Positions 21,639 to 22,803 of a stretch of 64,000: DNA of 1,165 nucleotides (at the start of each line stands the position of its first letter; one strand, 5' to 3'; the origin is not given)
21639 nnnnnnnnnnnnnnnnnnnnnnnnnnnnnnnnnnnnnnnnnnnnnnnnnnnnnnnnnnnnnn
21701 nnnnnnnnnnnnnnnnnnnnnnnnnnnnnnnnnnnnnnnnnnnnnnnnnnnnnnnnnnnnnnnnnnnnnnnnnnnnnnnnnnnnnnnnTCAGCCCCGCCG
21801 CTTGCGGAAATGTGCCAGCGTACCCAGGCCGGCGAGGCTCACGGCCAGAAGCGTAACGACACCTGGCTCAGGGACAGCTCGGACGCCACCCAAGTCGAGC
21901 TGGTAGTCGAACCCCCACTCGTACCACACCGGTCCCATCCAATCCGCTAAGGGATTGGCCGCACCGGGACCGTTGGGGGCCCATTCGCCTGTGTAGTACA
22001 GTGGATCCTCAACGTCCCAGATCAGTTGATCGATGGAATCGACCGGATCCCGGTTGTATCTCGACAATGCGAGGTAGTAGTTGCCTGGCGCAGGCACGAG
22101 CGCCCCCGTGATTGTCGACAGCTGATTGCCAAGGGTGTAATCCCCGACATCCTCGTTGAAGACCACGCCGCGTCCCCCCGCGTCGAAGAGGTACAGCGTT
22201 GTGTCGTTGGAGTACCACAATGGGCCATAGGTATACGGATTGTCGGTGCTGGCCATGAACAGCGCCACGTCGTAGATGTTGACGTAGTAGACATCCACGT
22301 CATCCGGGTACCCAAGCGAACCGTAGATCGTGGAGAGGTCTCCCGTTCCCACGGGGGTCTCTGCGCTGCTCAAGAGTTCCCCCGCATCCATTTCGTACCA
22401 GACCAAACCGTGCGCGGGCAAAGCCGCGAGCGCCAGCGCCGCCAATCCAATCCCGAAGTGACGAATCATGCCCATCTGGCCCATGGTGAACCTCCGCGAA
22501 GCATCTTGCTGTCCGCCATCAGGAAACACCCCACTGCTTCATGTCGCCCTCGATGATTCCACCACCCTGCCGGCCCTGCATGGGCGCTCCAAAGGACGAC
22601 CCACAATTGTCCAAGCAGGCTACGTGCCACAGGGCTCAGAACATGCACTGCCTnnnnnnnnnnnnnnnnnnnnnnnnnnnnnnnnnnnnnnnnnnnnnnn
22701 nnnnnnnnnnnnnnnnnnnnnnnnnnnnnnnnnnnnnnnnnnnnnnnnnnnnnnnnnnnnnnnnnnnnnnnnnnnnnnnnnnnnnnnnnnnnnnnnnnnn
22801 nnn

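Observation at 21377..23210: ~255-bp direct duplication of the DUF499 gene 3' end brackets a PEP-CTERM gene and an IS fragment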

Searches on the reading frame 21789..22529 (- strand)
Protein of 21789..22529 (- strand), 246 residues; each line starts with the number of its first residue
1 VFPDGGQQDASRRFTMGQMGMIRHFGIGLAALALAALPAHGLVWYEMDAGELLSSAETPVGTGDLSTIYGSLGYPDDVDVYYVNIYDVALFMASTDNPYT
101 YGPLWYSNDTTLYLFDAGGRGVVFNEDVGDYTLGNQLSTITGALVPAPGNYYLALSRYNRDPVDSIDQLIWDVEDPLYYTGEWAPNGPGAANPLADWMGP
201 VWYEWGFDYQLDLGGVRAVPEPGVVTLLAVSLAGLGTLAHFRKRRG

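Call 7: search_protein_families(library=pfam, proteins=[window:21789-22529:-], max_evalue=0.01)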
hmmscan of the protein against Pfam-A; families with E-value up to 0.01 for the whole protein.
window:21789-22529:- (246 aa): 1 family
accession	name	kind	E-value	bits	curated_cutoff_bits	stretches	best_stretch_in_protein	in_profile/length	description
PF07589.16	PEP-CTERM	-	0.0088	16.6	20.7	1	218-242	1-22/24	PEP-CTERM motif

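Call 12: search_protein_families(library=pfam, proteins=[window:21789-22529:-], max_evalue=10)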
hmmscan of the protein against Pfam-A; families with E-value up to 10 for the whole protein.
window:21789-22529:- (246 aa): 1 family
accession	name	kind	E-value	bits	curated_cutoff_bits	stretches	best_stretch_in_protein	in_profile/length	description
PF07589.16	PEP-CTERM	-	0.0088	16.6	20.7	1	218-242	1-22/24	PEP-CTERM motif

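Call 47: find_homologous_proteins(query=window:21789-22529:-, max_evalue=0.00001)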
Query window:21789-22529:- (246 aa): 3 proteins with E <= 0.00001 among 5804 candidates.
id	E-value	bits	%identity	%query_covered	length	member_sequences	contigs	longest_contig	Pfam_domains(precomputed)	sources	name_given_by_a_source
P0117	6.6e-153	526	100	94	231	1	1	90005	-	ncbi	-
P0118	9.4e-42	162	41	72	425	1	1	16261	-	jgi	jgi:hypothetical protein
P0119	3.3e-30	124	48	62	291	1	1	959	-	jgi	jgi:hypothetical protein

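Call 49: find_encoding_contigs(protein=P0117, flank=10000, max_places=4)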
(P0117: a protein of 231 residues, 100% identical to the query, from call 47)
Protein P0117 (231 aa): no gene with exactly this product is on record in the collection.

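Call 50: find_encoding_contigs(protein=P0118, flank=8000, max_places=3)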
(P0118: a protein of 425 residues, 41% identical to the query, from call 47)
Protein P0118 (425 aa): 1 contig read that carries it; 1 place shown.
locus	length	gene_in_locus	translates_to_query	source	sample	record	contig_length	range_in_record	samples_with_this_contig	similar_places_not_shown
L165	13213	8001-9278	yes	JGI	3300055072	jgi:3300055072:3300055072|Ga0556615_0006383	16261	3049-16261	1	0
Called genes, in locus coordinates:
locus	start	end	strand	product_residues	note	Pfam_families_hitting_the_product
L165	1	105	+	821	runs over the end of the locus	-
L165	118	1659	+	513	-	PF13583:Reprolysin_4, PF13688:Reprolysin_5, PF13582:Reprolysin_3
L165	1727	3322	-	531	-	-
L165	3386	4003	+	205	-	-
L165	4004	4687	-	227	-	PF00413:Peptidase_M10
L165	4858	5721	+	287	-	PF02540:NAD_synthase, PF00733:Asn_synthase (weak), PF03054:tRNA_Me_trans (faint), PF06508:QueC (faint)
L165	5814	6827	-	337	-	-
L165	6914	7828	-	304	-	PF02541:Ppx-GppA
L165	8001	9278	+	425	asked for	-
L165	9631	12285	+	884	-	PF02739:5_3_exonuc_N, PF01367:5_3_exonuc, PF22619:DNA_polI_exo1, PF00476:DNA_pol_A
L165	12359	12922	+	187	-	PF04945:YHS, PF08394:Arc_trans_TRASH (faint), PF24273:TRASH_HVO_1752_C (weak), PF06467:zf-FCS (faint), PF04945:YHS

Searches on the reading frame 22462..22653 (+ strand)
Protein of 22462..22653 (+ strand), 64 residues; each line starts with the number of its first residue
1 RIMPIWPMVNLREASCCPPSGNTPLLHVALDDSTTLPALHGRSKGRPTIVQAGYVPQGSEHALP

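Call 60: search_protein_families(library=pfam, proteins=[window:22462-22653:+], max_evalue=10)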
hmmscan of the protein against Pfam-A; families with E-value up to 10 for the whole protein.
seq(64 aa): 0 families
